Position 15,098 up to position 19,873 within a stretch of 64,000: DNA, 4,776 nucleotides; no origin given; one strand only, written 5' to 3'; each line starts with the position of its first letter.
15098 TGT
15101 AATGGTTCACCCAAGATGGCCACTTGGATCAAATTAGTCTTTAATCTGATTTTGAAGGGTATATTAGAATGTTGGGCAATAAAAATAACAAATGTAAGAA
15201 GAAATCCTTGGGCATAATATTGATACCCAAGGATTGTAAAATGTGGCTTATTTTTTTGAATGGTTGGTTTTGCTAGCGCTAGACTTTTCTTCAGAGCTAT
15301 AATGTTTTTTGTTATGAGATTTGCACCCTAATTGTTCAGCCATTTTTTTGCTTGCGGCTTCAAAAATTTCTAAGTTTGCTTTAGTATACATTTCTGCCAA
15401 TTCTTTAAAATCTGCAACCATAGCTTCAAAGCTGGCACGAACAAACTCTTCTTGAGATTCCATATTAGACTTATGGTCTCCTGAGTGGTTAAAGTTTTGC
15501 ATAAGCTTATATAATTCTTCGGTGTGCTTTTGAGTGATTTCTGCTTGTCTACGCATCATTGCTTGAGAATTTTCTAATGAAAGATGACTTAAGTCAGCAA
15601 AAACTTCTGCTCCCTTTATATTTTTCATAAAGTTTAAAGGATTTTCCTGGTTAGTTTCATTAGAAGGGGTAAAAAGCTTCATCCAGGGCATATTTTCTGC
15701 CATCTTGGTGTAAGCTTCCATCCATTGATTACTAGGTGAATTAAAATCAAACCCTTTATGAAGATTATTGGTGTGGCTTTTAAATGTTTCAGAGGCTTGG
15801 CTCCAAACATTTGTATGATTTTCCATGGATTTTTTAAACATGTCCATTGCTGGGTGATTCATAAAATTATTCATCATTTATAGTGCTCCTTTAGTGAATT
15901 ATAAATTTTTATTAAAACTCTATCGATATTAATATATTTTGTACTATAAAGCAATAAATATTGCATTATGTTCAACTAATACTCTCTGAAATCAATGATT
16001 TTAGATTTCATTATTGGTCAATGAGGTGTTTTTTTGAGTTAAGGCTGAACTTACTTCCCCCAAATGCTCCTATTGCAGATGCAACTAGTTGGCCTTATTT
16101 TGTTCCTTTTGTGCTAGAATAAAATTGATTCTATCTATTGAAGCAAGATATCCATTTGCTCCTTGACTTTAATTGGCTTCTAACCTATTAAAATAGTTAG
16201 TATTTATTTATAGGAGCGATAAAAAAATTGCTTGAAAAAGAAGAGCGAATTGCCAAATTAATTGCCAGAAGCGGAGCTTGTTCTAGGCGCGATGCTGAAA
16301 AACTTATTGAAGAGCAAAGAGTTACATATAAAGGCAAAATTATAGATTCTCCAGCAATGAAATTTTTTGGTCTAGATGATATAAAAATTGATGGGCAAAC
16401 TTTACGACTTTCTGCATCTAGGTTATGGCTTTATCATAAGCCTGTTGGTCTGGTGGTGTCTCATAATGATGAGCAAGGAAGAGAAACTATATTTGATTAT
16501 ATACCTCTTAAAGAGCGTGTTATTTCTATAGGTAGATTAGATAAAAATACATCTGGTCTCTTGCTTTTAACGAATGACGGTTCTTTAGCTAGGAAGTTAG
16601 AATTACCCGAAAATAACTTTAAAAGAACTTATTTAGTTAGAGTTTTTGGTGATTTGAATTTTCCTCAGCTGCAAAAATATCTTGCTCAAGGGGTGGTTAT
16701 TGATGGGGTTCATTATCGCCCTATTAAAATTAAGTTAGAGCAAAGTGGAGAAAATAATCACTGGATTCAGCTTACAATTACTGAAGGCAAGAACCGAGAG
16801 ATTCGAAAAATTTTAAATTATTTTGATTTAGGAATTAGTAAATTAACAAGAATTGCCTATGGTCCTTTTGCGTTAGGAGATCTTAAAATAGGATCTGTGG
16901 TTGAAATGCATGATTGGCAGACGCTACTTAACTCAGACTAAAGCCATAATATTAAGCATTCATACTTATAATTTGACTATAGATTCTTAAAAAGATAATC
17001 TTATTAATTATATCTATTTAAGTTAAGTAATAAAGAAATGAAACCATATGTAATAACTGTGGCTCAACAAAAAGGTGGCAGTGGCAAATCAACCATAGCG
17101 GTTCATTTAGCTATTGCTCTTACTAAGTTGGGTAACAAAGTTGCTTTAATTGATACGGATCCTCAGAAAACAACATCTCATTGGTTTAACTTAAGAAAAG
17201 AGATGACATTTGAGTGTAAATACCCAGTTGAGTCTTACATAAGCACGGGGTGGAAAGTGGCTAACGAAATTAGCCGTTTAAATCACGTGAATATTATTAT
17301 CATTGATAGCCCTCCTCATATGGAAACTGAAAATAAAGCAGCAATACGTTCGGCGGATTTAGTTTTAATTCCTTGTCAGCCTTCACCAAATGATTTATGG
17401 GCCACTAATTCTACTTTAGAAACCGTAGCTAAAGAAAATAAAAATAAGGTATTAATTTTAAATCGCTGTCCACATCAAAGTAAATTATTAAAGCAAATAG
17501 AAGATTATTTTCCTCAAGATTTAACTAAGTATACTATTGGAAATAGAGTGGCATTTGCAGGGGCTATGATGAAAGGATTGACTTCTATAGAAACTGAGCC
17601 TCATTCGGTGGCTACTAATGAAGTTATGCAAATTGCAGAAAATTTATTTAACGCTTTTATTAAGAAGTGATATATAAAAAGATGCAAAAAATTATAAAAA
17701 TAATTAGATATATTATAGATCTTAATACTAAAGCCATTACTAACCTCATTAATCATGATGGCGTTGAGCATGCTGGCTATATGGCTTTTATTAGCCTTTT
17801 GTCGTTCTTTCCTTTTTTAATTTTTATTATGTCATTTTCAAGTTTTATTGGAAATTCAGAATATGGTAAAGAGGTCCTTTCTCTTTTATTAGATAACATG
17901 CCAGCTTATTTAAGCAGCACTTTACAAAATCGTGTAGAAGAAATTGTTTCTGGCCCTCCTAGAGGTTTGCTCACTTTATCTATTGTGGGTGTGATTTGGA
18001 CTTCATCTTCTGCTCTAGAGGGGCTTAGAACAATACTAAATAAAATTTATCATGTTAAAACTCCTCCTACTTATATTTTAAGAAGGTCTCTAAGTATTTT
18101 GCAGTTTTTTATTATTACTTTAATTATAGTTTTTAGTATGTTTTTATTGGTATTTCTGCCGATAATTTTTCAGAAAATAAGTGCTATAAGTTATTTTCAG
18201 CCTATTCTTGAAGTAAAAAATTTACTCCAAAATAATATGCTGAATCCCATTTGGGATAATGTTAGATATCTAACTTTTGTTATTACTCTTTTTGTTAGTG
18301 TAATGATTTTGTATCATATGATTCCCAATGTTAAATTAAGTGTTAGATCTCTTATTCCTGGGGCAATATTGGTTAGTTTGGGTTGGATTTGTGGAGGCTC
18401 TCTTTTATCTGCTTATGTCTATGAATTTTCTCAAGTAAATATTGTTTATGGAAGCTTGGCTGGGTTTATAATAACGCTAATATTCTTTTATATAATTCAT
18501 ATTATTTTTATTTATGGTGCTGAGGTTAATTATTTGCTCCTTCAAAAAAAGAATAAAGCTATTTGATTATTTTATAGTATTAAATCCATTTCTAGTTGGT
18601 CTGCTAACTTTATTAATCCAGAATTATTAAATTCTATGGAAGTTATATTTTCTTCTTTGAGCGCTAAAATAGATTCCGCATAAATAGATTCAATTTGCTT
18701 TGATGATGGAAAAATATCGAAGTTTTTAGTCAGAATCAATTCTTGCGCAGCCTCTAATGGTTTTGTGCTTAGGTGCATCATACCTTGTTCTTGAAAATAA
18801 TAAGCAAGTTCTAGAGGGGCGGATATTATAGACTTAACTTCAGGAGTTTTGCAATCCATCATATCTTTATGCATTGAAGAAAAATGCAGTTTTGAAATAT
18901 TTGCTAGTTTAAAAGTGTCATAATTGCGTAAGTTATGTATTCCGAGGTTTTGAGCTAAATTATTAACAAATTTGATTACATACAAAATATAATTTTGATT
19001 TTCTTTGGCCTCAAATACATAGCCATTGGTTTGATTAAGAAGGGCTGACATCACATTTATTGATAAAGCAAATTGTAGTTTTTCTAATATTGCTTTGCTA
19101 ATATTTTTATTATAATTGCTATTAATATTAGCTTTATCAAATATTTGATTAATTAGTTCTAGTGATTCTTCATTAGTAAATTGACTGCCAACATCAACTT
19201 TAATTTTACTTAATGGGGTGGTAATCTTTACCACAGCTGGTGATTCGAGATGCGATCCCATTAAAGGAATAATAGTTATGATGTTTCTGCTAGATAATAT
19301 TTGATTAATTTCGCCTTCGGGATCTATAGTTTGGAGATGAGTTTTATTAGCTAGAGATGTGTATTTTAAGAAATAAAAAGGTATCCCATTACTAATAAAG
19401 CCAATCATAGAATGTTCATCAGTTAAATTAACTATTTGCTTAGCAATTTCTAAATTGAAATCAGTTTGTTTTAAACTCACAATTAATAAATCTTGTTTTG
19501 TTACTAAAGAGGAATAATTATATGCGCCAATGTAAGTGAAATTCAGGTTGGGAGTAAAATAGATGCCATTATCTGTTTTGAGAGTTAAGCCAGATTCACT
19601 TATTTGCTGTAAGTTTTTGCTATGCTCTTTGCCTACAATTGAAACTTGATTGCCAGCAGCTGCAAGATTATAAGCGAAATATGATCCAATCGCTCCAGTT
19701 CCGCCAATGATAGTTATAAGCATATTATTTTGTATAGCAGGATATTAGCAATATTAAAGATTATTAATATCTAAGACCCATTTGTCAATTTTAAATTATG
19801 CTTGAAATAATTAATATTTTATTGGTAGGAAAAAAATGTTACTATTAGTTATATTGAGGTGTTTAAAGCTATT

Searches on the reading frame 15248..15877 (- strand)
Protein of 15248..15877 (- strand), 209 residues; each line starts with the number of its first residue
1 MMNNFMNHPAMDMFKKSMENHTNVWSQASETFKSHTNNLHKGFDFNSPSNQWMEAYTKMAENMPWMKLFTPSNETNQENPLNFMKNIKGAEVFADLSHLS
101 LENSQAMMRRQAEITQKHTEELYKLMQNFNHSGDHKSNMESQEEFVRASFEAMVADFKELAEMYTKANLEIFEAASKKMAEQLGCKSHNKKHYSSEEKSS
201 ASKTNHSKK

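Call 17: search_protein_families(library=pfam, proteins=[window:15248-15877:-], max_evalue=0.0001)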
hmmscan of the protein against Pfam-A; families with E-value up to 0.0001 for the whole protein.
window:15248-15877:- (209 aa): 1 family
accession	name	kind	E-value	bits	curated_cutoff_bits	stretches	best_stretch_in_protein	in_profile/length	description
PF09361.15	Phasin_2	-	1.8e-12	47.7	24.9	1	89-178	10-99/100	Phasin protein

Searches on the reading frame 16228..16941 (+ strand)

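Call 17: search_protein_families(library=pfam, proteins=[window:16228-16941:+], max_evalue=0.0001)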
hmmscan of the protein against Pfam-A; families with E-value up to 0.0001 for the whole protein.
window:16228-16941:+ (237 aa): 2 families
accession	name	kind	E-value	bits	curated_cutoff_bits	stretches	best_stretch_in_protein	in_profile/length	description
PF00849.27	PseudoU_synth_2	-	2.8e-21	76.8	26.8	1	66-197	2-151/152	RNA pseudouridylate synthase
PF01479.30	S4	-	1.6e-07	31.4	22.8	1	6-45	1-41/48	S4 domain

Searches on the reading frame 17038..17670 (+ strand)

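Call 17: search_protein_families(library=pfam, proteins=[window:17038-17670:+], max_evalue=0.0001)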
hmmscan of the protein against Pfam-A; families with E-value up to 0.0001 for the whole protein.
window:17038-17670:+ (210 aa): 8 families
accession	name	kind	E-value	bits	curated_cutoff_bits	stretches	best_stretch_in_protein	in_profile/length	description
PF13614.12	AAA_31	-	6.9e-20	72.2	27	1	5-56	3-54/177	AAA domain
PF01656.29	CbiA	-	1.1e-16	61.4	25.4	1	6-181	1-123/125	CobQ/CobB/MinD/ParA nucleotide binding domain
PF09140.17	MipZ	-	2.2e-16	60.4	20.7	1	4-57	1-55/262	ATPase MipZ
PF10609.15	ParA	-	8.8e-10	38.9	27.1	1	5-41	5-41/246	NUBPL iron-transfer P-loop NTPase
PF06564.18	CBP_BcsQ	-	4.4e-08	33.4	21.3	0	6-52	4-50/234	Cellulose biosynthesis protein BcsQ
PF07015.17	VirC1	-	7.6e-08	32.4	24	1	5-131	3-131/231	VirC1 protein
PF02374.21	ArsA_ATPase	-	3.3e-07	30.3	24.3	1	11-52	8-49/305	Anion-transporting ATPase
PF00142.24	Fer4_NifH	-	9.9e-05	22.4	25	0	11-47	7-43/271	4Fe-4S iron sulfur cluster binding proteins, NifH/frxC family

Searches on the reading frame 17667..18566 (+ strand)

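Call 17: search_protein_families(library=pfam, proteins=[window:17667-18566:+], max_evalue=0.0001)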
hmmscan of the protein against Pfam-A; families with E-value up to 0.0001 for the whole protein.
window:17667-18566:+ (299 aa): 1 family
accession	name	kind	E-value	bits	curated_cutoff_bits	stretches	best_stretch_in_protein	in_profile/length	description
PF03631.20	Virul_fac_BrkB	-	4.5e-53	181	33.7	1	29-292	2-256/259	Virulence factor BrkB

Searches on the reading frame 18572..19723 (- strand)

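Call 17: search_protein_families(library=pfam, proteins=[window:18572-19723:-], max_evalue=0.0001)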
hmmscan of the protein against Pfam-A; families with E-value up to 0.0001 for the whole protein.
window:18572-19723:- (383 aa): 2 families
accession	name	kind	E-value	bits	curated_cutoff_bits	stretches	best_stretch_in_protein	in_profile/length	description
PF02558.23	ApbA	-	2.5e-14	53.6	22.2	1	6-114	3-103/150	Ketopantoate reductase PanE/ApbA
PF08546.17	ApbA_C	-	5.3e-09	36.9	22.7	1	207-309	1-106/125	Ketopantoate reductase PanE/ApbA C terminal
